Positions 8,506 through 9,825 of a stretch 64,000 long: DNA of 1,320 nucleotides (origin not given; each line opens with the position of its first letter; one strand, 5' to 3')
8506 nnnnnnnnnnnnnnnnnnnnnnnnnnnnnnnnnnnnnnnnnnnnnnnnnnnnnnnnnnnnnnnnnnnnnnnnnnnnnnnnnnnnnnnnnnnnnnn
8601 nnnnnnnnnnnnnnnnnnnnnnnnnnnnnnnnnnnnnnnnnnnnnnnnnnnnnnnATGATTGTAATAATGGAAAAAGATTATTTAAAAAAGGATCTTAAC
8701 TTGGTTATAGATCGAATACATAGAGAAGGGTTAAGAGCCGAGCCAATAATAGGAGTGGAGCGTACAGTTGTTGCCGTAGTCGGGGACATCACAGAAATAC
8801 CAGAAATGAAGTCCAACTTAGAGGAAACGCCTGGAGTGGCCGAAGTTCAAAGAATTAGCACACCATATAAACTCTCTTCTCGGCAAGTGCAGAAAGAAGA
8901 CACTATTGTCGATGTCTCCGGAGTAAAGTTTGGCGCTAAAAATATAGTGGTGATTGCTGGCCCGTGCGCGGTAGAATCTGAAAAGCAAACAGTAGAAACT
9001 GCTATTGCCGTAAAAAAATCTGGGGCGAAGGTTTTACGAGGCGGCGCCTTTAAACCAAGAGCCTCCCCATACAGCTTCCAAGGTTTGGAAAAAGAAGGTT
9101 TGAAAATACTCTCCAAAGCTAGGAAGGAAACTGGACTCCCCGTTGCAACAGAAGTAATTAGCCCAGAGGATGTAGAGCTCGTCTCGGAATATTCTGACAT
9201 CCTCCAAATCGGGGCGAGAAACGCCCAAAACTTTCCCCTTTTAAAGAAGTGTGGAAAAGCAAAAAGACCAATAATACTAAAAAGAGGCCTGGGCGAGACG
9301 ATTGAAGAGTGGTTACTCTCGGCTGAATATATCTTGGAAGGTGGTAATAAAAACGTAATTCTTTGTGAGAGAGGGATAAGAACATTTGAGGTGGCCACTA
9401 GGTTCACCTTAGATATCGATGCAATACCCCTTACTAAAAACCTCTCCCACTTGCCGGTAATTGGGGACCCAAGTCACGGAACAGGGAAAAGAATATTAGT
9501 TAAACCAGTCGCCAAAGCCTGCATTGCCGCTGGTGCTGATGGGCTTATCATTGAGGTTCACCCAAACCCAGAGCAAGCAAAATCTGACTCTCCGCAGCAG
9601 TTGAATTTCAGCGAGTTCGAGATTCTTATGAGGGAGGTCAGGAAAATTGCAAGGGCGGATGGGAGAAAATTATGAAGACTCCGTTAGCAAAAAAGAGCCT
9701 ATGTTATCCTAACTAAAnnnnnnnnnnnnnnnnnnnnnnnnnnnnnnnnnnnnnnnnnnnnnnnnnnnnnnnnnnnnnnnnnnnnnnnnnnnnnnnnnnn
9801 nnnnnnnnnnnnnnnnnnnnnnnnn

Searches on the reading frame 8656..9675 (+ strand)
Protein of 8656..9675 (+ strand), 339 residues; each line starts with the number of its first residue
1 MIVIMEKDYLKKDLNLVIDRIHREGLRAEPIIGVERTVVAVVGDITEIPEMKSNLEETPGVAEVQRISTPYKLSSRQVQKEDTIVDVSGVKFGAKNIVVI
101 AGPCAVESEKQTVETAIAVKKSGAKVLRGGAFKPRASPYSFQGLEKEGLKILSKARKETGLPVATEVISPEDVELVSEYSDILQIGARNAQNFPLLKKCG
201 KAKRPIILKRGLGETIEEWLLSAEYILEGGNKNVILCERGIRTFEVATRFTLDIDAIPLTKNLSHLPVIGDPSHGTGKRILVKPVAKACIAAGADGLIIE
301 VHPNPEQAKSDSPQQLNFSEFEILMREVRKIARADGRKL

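Call 10: search_protein_families(library=ncbifam, proteins=[window:8656-9675:+])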
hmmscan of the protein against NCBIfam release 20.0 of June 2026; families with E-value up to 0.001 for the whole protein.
window:8656-9675:+ (339 aa): 11 families
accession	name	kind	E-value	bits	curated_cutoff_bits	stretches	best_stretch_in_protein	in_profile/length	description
NF006421.0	PRK08673.1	subfamily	1.3e-145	484.8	335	1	1-338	1-336/338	3-deoxy-7-phosphoheptulonate synthase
TIGR01361.1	DAHP_synth_Bsub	equivalog_domain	4.1e-120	400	267.75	1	73-330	2-259/260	3-deoxy-7-phosphoheptulonate synthase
NF041229.1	BagF_FevY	exception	3.2e-112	375.1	700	1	11-329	7-323/340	phospho-2-dehydro-3-deoxyheptonate aldolase BagF/FevY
NF009933.0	PRK13396.1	subfamily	1e-110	370.1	486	1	1-337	1-343/352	3-deoxy-7-phosphoheptulonate synthase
NF009239.0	PRK12595.1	equivalog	1.5e-109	366.3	279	1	73-333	95-355/360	bifunctional 3-deoxy-7-phosphoheptulonate synthase/chorismate mutase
NF003543.0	PRK05198.1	equivalog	1.3e-35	122.7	242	1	88-333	8-269/273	3-deoxy-8-phosphooctulonate synthase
TIGR01362.1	KDO8P_synth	equivalog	1.7e-34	119.2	314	1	96-333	2-254/258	3-deoxy-8-phosphooctulonate synthase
NF009109.0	PRK12457.1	equivalog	9.6e-23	80.8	457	1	134-331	60-268/281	3-deoxy-8-phosphooctulonate synthase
TIGR03569.1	NeuB_NnaB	equivalog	8.6e-05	21.7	399.65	1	144-337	73-260/329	N-acetylneuraminate synthase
NF009395.0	PRK12755.1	subfamily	0.0001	21.2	343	0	81-191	42-170/355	3-deoxy-7-phosphoheptulonate synthase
TIGR03586.1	PseI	equivalog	0.00013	21.3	340.25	1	155-337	85-259/327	pseudaminic acid synthase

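Call 11: search_protein_families(library=pfam, proteins=[window:8656-9675:+])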
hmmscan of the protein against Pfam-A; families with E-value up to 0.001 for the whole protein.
window:8656-9675:+ (339 aa): 3 families
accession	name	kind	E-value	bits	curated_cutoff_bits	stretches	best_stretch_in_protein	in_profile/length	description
PF00793.26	DAHP_synth_1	-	9.4e-79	264.5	25.5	1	89-330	9-266/270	DAHP synthetase I family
PF18152.6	DAHP_snth_FXD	-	1.6e-14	53.9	27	1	1-68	1-66/67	DAHP synthase ferredoxin-like domain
PF03102.20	NeuB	-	1.3e-08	35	22.1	1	143-338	52-239/241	NeuB family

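Call 14: find_encoding_contigs(protein=window:8656-9675:+, flank=3000, max_places=6)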
Protein window:8656-9675:+ (339 aa): 2 contigs read that carry it; 2 places shown.
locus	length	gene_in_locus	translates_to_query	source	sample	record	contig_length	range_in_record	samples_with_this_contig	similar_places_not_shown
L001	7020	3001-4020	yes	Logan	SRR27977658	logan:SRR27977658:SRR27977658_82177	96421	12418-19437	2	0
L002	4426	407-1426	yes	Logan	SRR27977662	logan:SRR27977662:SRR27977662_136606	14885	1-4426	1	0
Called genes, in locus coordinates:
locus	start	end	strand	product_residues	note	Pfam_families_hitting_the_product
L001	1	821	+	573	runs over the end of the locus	PF07973:tRNA_SAD, PF00587:tRNA-synt_2b, PF03129:HGTP_anticodon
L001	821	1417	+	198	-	PF01300:Sua5_yciO_yrdC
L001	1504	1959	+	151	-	PF05198:IF3_N, PF00707:IF3_C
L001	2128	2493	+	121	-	PF00453:Ribosomal_L20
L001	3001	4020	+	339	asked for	PF18152:DAHP_snth_FXD, PF00793:DAHP_synth_1, PF03102:NeuB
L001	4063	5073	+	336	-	PF02912:Phe_tRNA-synt_N, PF01409:tRNA-synt_2d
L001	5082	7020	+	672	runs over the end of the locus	PF03483:B3_4, PF03484:B5, PF17759:tRNA_synthFbeta, PF03147:FDX-ACB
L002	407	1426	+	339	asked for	PF18152:DAHP_snth_FXD, PF00793:DAHP_synth_1, PF03102:NeuB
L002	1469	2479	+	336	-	PF02912:Phe_tRNA-synt_N, PF01409:tRNA-synt_2d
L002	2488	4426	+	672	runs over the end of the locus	PF03483:B3_4, PF03484:B5, PF17759:tRNA_synthFbeta, PF03147:FDX-ACB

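Call 15: find_related_loci(query=window:8656-9675:+, collection=genome_contigs, flank=4000)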
Query window:8656-9675:+ (339 aa) in genome_contigs; peptide patterns used: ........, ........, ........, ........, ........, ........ (x = any residue, [..] = any of these).
598 stretches matched a pattern (row limit reached: there are more); 524 encode a relative of the query (tblastn E <= 1e-3); the best 80 are kept; 80 distinct loci.
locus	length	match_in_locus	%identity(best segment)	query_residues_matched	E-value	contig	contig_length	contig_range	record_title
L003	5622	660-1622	63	1-322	3e-129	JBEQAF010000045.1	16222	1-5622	MAG: bacterium isolate 03V1_S199.semibin_refined.073 NODE_2183_length_16222_cov_1.482075, whole genome shotgun sequence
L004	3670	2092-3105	58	1-339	3e-128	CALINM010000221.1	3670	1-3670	MAG: uncultured bacterium isolate R1_Bin_METABAT__134_1 genome assembly, contig: c_000001593599, whole genome shotgun se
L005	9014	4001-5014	57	1-339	9e-124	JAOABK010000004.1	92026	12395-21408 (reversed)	MAG: Proteobacteria bacterium isolate SKW176 NODE_4_length_92026_cov_17.909908, whole genome shotgun sequence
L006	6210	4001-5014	55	1-339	9e-124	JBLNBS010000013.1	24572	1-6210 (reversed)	MAG: Patescibacteria group bacterium isolate MAG145 PRJNA950955_bin7_renamed_12, whole genome shotgun sequence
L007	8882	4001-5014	55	1-339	2e-122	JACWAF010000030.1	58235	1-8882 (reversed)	MAG: Nitrospirae bacterium isolate B_NIT_04 k141_341791, whole genome shotgun sequence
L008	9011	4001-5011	55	1-339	4e-122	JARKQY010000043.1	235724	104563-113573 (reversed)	MAG: Bacillota bacterium isolate Reactor_metabat.58 k141_943108, whole genome shotgun sequence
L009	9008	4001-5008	56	1-339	1e-121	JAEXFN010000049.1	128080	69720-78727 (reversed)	MAG: Bacillota bacterium isolate OH_HBB_250 k127_1206523, whole genome shotgun sequence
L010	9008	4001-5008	56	1-337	1e-121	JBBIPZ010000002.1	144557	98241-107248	MAG: Deltaproteobacteria bacterium isolate SIS170217_bin_314 NODE_122_length_144557_cov_24.232710, whole genome shotgun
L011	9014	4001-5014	54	1-339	1e-120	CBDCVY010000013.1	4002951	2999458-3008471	MAG: Nitrospinaceae bacterium isolate b0709e44-287e-4b74-9289-be2073200a22 genome assembly, contig: contig_13, whole gen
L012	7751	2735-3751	56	1-339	6e-120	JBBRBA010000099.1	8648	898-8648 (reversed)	MAG: Geobacterales bacterium isolate Co_metawrap_2320 Cmw_2320_k141_3666186_length_8648_cov_10.9953, whole genome shotgu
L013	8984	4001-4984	57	1-329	2e-119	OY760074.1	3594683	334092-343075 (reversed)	MAG: Acidobacteriota bacterium isolate e8b00ceb-3b51-4674-b3e1-58c3ce2e7457 genome assembly, chromosome: 1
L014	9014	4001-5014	55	1-339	2e-119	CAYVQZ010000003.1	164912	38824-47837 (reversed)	MAG TPA_asm: uncultured bacterium isolate binchicken_co17_451 genome assembly, contig: NODE_218_length_164912_cov_26.563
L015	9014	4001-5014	54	1-339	5e-119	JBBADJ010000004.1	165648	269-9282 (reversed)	MAG: Candidatus Ratteibacteria bacterium isolate SO_2017_LW2_115 scaffold_168_c1_LW138R_2017, whole genome shotgun seque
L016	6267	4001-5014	55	1-339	3e-118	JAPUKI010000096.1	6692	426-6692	MAG: Acidobacteria bacterium isolate KW1-S15_197 KW1-S15_197_cg96, whole genome shotgun sequence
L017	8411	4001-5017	55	1-339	3e-118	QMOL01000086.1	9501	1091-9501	MAG: Chlamydiae bacterium isolate B51_G9 B51_Guay9_scaffold_09443, whole genome shotgun sequence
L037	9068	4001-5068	51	1-339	9e-115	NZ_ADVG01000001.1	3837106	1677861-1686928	Ktedonobacter racemifer DSM 44963 strain SOSP1-21 Krac_Contig206, whole genome shotgun sequence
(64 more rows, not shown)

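Call 16: find_homologous_proteins(query=window:8656-9675:+)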
Query window:8656-9675:+ (339 aa): 8000 proteins with E <= 0.001 among 8000 candidates; the best 120 are listed.
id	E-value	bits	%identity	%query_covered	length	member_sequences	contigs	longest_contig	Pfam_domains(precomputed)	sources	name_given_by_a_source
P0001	6.3e-215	731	100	100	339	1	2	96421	PF03102.21,PF18152.7,PF00793.27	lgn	-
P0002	1.0e-212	723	100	99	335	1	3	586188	PF03102.21,PF18152.7,PF00793.27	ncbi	ncbi:MAG: 3-deoxy-7-phosphoheptulonate synthase [Candidatus Woykebacteria bacterium]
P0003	4.1e-165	567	76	100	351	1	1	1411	PF03102.21,PF18152.7,PF00793.27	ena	-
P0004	4.4e-160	551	73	100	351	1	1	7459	PF03102.21,PF18152.7,PF00793.27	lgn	-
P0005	1.3e-128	447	62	100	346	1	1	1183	PF03102.21,PF18152.7,PF00793.27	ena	-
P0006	7.1e-128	445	61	100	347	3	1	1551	PF03102.21,PF18152.7,PF00793.27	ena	-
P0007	3.0e-127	443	61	99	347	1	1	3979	PF03102.21,PF18152.7,PF00793.27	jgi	jgi:3-deoxy-7-phosphoheptulonate synthase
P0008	6.6e-127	442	62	100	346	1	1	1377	PF03102.21,PF18152.7,PF00793.27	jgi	-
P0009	8.6e-127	441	62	100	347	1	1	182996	PF03102.21,PF18152.7,PF00793.27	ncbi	ncbi:MAG: 3-deoxy-7-phosphoheptulonate synthase [Dehalococcoidia bacterium]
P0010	9.1e-127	441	62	100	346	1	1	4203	PF03102.21,PF18152.7,PF00793.27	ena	-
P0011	1.9e-126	440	61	100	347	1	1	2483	PF03102.21,PF18152.7,PF00793.27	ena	-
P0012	3.0e-126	439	60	100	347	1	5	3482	PF03102.21,PF18152.7,PF00793.27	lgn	-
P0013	4.4e-126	439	60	100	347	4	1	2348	PF03102.21,PF18152.7,PF00793.27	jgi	-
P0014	1.4e-125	437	59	100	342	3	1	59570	PF03102.21,PF18152.7,PF00793.27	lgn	-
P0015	1.6e-125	437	60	100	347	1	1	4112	PF03102.21,PF18152.7,PF00793.27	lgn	-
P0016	1.9e-125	437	60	100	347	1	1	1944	PF03102.21,PF18152.7,PF00793.27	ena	-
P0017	2.1e-125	437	60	100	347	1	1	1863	PF03102.21,PF18152.7,PF00793.27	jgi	jgi:3-deoxy-7-phosphoheptulonate synthase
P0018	3.1e-125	436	60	100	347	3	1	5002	PF03102.21,PF18152.7,PF00793.27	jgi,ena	-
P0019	4.3e-125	436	61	99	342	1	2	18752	PF03102.21,PF18152.7,PF00793.27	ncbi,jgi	-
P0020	5.7e-125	435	61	100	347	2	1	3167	PF03102.21,PF18152.7,PF00793.27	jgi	jgi:3-deoxy-7-phosphoheptulonate synthase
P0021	6.3e-125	435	61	100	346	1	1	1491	PF03102.21,PF18152.7,PF00793.27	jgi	-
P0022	7.2e-125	435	60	100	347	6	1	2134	PF03102.21,PF18152.7,PF00793.27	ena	-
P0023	9.6e-125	434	61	100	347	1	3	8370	PF03102.21,PF18152.7,PF00793.27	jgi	jgi:3-deoxy-7-phosphoheptulonate synthase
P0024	1.5e-124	434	59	100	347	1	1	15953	PF03102.21,PF18152.7,PF00793.27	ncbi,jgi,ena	-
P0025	2.7e-124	433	61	99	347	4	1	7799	PF03102.21,PF18152.7,PF00793.27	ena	-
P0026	3.1e-124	433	60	100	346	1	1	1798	PF03102.21,PF18152.7,PF00793.27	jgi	jgi:3-deoxy-7-phosphoheptulonate synthase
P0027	6.2e-124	432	60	100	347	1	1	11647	PF03102.21,PF18152.7,PF00793.27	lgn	-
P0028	7.2e-124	432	61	98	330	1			PF03102.21,PF18152.7,PF00793.27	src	-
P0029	8.8e-124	431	59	100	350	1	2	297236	PF03102.21,PF18152.7,PF00793.27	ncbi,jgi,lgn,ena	-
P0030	8.8e-124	431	59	100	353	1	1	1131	PF03102.21,PF18152.7,PF00793.27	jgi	jgi:3-deoxy-7-phosphoheptulonate synthase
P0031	1.0e-123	431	61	100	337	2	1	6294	PF03102.21,PF18152.7,PF00793.27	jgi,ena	-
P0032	1.0e-123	431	59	100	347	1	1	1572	PF03102.21,PF18152.7,PF00793.27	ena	-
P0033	1.1e-123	431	61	100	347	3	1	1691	PF03102.21,PF18152.7,PF00793.27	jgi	jgi:3-deoxy-7-phosphoheptulonate synthase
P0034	1.1e-123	431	59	100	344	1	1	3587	PF03102.21,PF18152.7,PF00793.27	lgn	-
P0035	2.1e-123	430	61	100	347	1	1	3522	PF03102.21,PF18152.7,PF00793.27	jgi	jgi:3-deoxy-7-phosphoheptulonate synthase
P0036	2.4e-123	430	63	95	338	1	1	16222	PF03102.21,PF18152.7,PF00793.27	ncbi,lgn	-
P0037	2.6e-123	430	60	100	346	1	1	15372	PF03102.21,PF18152.7,PF00793.27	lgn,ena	-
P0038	3.1e-123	429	60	100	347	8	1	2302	PF03102.21,PF18152.7,PF00793.27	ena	-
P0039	4.1e-123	429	60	100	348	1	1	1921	PF03102.21,PF18152.7,PF00793.27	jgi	-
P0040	4.1e-123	429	60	100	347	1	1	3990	PF03102.21,PF18152.7,PF00793.27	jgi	-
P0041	4.8e-123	429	58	100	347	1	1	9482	PF03102.21,PF18152.7,PF00793.27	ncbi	-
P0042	5.2e-123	429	60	100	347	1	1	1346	PF03102.21,PF18152.7,PF00793.27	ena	-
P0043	5.2e-123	429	60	100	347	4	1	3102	PF03102.21,PF18152.7,PF00793.27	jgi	jgi:3-deoxy-7-phosphoheptulonate synthase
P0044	5.4e-123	429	59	100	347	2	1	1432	PF03102.21,PF18152.7,PF00793.27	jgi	jgi:3-deoxy-7-phosphoheptulonate synthase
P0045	6.1e-123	429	60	100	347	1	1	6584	PF03102.21,PF18152.7,PF00793.27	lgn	-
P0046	6.6e-123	428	59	99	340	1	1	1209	PF03102.21,PF18152.7,PF00793.27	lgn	-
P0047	7.1e-123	428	59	100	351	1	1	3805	PF03102.21,PF18152.7,PF00793.27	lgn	-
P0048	8.2e-123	428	59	100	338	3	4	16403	PF03102.21,PF18152.7,PF00793.27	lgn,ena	-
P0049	1.0e-122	428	59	99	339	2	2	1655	PF03102.21,PF18152.7,PF00793.27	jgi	jgi:3-deoxy-7-phosphoheptulonate synthase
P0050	1.0e-122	428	59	100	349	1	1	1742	PF03102.21,PF18152.7,PF00793.27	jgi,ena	-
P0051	1.4e-122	427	60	100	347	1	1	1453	PF03102.21,PF18152.7,PF00793.27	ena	-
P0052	1.5e-122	427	60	100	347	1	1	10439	PF03102.21,PF18152.7,PF00793.27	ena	-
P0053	1.5e-122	427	61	99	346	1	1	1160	PF03102.21,PF18152.7,PF00793.27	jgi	jgi:3-deoxy-7-phosphoheptulonate synthase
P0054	1.8e-122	427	59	99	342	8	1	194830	PF03102.21,PF18152.7,PF00793.27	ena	-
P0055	2.0e-122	427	59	100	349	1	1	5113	PF03102.21,PF18152.7,PF00793.27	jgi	-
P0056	2.0e-122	427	58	100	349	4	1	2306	PF03102.21,PF18152.7,PF00793.27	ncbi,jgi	-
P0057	2.3e-122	427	58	100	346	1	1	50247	PF03102.21,PF18152.7,PF00793.27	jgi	jgi:3-deoxy-7-phosphoheptulonate synthase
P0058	2.5e-122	427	60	100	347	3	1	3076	PF03102.21,PF18152.7,PF00793.27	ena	-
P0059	2.9e-122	426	58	100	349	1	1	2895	PF03102.21,PF18152.7,PF00793.27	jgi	jgi:3-deoxy-7-phosphoheptulonate synthase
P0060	3.0e-122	426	61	95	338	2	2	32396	PF03102.21,PF18152.7,PF00793.27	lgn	-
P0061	3.1e-122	426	58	100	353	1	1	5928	PF03102.21,PF18152.7,PF00793.27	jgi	jgi:3-deoxy-7-phosphoheptulonate synthase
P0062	3.8e-122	426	58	100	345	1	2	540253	PF03102.21,PF18152.7,PF00793.27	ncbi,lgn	-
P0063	3.8e-122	426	60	100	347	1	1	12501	PF03102.21,PF18152.7,PF00793.27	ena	-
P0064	4.0e-122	426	58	100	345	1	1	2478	PF03102.21,PF18152.7,PF00793.27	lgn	-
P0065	4.1e-122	426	58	100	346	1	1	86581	PF03102.21,PF18152.7,PF00793.27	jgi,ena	-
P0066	4.1e-122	426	60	100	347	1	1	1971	PF03102.21,PF18152.7,PF00793.27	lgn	-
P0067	4.2e-122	426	59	100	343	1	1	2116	PF03102.21,PF18152.7,PF00793.27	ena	-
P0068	4.3e-122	426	58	100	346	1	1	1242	PF03102.21,PF18152.7,PF00793.27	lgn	-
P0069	5.1e-122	425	60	100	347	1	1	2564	PF03102.21,PF18152.7,PF00793.27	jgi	jgi:3-deoxy-7-phosphoheptulonate synthase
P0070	5.2e-122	425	60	100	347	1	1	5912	PF03102.21,PF18152.7,PF00793.27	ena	-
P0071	5.2e-122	425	60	100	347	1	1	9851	PF03102.21,PF18152.7,PF00793.27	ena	-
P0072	5.3e-122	425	58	100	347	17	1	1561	PF03102.21,PF18152.7,PF00793.27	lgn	-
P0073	6.3e-122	425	58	100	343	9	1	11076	PF03102.21,PF18152.7,PF00793.27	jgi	-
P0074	6.6e-122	425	60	100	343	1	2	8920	PF03102.21,PF18152.7,PF00793.27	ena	-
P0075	6.8e-122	425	60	100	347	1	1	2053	PF03102.21,PF18152.7,PF00793.27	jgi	jgi:3-deoxy-7-phosphoheptulonate synthase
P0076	6.8e-122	425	60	100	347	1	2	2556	PF03102.21,PF18152.7,PF00793.27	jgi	jgi:3-deoxy-7-phosphoheptulonate synthase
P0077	6.8e-122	425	60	99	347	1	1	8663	PF03102.21,PF18152.7,PF00793.27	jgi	jgi:3-deoxy-7-phosphoheptulonate synthase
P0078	7.0e-122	425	60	100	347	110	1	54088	PF03102.21,PF18152.7,PF00793.27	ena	-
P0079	7.2e-122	425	60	100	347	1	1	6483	PF03102.21,PF18152.7,PF00793.27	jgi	jgi:3-deoxy-7-phosphoheptulonate synthase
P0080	7.2e-122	425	58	100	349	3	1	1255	PF03102.21,PF18152.7,PF00793.27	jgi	jgi:3-deoxy-7-phosphoheptulonate synthase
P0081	7.3e-122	425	59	100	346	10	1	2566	PF03102.21,PF18152.7,PF00793.27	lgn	-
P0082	8.7e-122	425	61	99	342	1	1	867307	PF03102.21,PF18152.7,PF00793.27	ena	-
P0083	9.5e-122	425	58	100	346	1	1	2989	PF03102.21,PF18152.7,PF00793.27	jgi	jgi:3-deoxy-7-phosphoheptulonate synthase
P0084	9.7e-122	425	60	100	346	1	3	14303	PF03102.21,PF18152.7,PF00793.27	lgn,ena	-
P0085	9.9e-122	425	59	100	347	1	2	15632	PF03102.21,PF18152.7,PF00793.27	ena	-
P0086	1.0e-121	425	59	100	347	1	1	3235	PF03102.21,PF18152.7,PF00793.27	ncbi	-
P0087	1.1e-121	424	58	100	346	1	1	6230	PF03102.21,PF18152.7,PF00793.27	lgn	-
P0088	1.2e-121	424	59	100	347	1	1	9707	PF03102.21,PF18152.7,PF00793.27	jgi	-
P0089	1.3e-121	424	59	100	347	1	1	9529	PF03102.21,PF18152.7,PF00793.27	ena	-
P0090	1.3e-121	424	59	100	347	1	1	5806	PF03102.21,PF18152.7,PF00793.27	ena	-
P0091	1.3e-121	424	59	100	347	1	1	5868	PF03102.21,PF18152.7,PF00793.27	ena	-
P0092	1.4e-121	424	59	100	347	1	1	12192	PF03102.21,PF18152.7,PF00793.27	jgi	-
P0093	1.5e-121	424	60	100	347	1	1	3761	PF03102.21,PF18152.7,PF00793.27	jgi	jgi:3-deoxy-7-phosphoheptulonate synthase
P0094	1.7e-121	424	59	100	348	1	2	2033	PF03102.21,PF18152.7,PF00793.27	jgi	jgi:3-deoxy-7-phosphoheptulonate synthase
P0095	1.8e-121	424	59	100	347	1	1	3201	PF03102.21,PF18152.7,PF00793.27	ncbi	-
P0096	1.9e-121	424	59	100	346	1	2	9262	PF03102.21,PF18152.7,PF00793.27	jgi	-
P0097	1.9e-121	424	58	100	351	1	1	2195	PF03102.21,PF18152.7,PF00793.27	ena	-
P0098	1.9e-121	424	59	100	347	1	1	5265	PF03102.21,PF18152.7,PF00793.27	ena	-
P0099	1.9e-121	424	59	100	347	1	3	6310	PF03102.21,PF18152.7,PF00793.27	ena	-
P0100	1.9e-121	424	58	100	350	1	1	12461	PF03102.21,PF18152.7,PF00793.27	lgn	-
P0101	2.2e-121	423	59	100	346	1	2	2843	PF03102.21,PF18152.7,PF00793.27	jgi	jgi:3-deoxy-7-phosphoheptulonate synthase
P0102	2.2e-121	423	59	100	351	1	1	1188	PF03102.21,PF18152.7,PF00793.27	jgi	jgi:3-deoxy-7-phosphoheptulonate synthase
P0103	2.3e-121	423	59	100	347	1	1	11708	PF03102.21,PF18152.7,PF00793.27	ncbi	-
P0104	2.5e-121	423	59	100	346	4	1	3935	PF03102.21,PF18152.7,PF00793.27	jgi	jgi:3-deoxy-7-phosphoheptulonate synthase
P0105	2.5e-121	423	59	100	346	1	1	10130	PF03102.21,PF18152.7,PF00793.27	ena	-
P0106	2.6e-121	423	58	100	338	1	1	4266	PF03102.21,PF18152.7,PF00793.27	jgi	-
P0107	2.6e-121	423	59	100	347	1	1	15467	PF03102.21,PF18152.7,PF00793.27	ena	-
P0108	2.6e-121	423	59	100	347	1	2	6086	PF03102.21,PF18152.7,PF00793.27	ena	-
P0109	2.7e-121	423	58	99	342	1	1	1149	PF03102.21,PF18152.7,PF00793.27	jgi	jgi:3-deoxy-7-phosphoheptulonate synthase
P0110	2.9e-121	423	60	100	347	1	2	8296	PF03102.21,PF18152.7,PF00793.27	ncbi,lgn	-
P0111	2.9e-121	423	58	100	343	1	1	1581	PF03102.21,PF18152.7,PF00793.27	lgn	-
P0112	3.4e-121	423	58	100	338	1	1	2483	PF03102.21,PF18152.7,PF00793.27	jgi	jgi:3-deoxy-7-phosphoheptulonate synthase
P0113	3.7e-121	423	60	100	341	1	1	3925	PF03102.21,PF18152.7,PF00793.27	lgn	-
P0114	3.8e-121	423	58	100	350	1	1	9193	PF03102.21,PF18152.7,PF00793.27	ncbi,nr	ncbi:MAG: 3-deoxy-7-phosphoheptulonate synthase [Chloroflexi bacterium]|nr:3-deoxy-7-phosphoheptulon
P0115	3.9e-121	423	58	100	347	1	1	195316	PF03102.21,PF18152.7,PF00793.27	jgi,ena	-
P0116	4.3e-121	422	58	100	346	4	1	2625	PF03102.21,PF18152.7,PF00793.27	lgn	-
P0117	4.7e-121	422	59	100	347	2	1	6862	PF03102.21,PF18152.7,PF00793.27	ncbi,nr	ncbi:MAG: 3-deoxy-7-phosphoheptulonate synthase [Chloroflexi bacterium]|nr:3-deoxy-7-phosphoheptulon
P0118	4.8e-121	422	59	100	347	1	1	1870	PF03102.21,PF18152.7,PF00793.27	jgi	jgi:3-deoxy-7-phosphoheptulonate synthase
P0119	5.0e-121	422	59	100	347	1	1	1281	PF03102.21,PF18152.7,PF00793.27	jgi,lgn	-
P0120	5.1e-121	422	59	100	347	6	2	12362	PF03102.21,PF18152.7,PF00793.27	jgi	-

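Call 18: find_encoding_contigs(protein=P0004, flank=5000, max_places=4)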
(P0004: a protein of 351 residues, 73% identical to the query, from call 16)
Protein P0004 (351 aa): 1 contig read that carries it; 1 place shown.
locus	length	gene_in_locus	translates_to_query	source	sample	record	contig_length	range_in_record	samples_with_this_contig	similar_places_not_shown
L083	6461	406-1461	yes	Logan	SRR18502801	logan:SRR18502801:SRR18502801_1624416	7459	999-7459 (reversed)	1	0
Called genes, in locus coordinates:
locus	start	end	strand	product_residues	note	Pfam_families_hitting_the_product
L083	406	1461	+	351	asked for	PF18152:DAHP_snth_FXD, PF00793:DAHP_synth_1, PF03102:NeuB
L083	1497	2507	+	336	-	PF02912:Phe_tRNA-synt_N, PF01409:tRNA-synt_2d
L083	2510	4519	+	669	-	PF03483:B3_4, PF03484:B5, PF17759:tRNA_synthFbeta, PF03147:FDX-ACB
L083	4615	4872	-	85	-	-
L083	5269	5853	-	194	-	-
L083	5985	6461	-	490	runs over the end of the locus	?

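Call 19: find_encoding_contigs(protein=P0003, flank=5000, max_places=4)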
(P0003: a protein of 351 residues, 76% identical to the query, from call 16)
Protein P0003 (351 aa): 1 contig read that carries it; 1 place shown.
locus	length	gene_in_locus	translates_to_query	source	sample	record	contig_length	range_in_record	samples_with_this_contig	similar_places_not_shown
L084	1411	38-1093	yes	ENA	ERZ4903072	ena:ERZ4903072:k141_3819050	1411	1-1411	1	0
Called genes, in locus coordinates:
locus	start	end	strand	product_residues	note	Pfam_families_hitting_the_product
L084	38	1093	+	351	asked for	PF18152:DAHP_snth_FXD, PF00793:DAHP_synth_1, PF03102:NeuB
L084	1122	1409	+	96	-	?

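Call 20: find_encoding_contigs(protein=P0002, flank=10000, max_places=4)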
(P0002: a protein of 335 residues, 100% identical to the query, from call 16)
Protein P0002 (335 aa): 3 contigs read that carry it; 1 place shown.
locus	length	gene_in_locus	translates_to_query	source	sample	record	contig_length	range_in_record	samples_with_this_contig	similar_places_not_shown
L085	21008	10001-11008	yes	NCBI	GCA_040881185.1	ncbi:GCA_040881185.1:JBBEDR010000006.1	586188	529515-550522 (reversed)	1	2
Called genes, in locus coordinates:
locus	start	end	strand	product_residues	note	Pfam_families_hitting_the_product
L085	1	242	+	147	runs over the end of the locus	PF00293:NUDIX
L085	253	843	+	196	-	PF01725:Ham1p_like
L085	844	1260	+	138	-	PF01467:CTP_transf_like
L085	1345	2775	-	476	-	-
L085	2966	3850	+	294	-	PF18917:LiaI-LiaF-like_TM1, PF22570:LiaF-TM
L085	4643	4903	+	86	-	-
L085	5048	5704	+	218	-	PF00574:CLP_protease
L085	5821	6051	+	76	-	PF18910:DUF5665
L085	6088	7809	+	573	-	PF07973:tRNA_SAD, PF00587:tRNA-synt_2b, PF03129:HGTP_anticodon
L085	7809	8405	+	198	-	PF01300:Sua5_yciO_yrdC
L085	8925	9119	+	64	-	PF01632:Ribosomal_L35p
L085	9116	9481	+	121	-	PF00453:Ribosomal_L20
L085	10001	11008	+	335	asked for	PF18152:DAHP_snth_FXD, PF00793:DAHP_synth_1, PF03102:NeuB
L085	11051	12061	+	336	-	PF02912:Phe_tRNA-synt_N, PF01409:tRNA-synt_2d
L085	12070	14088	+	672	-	PF03483:B3_4, PF03484:B5, PF17759:tRNA_synthFbeta, PF03147:FDX-ACB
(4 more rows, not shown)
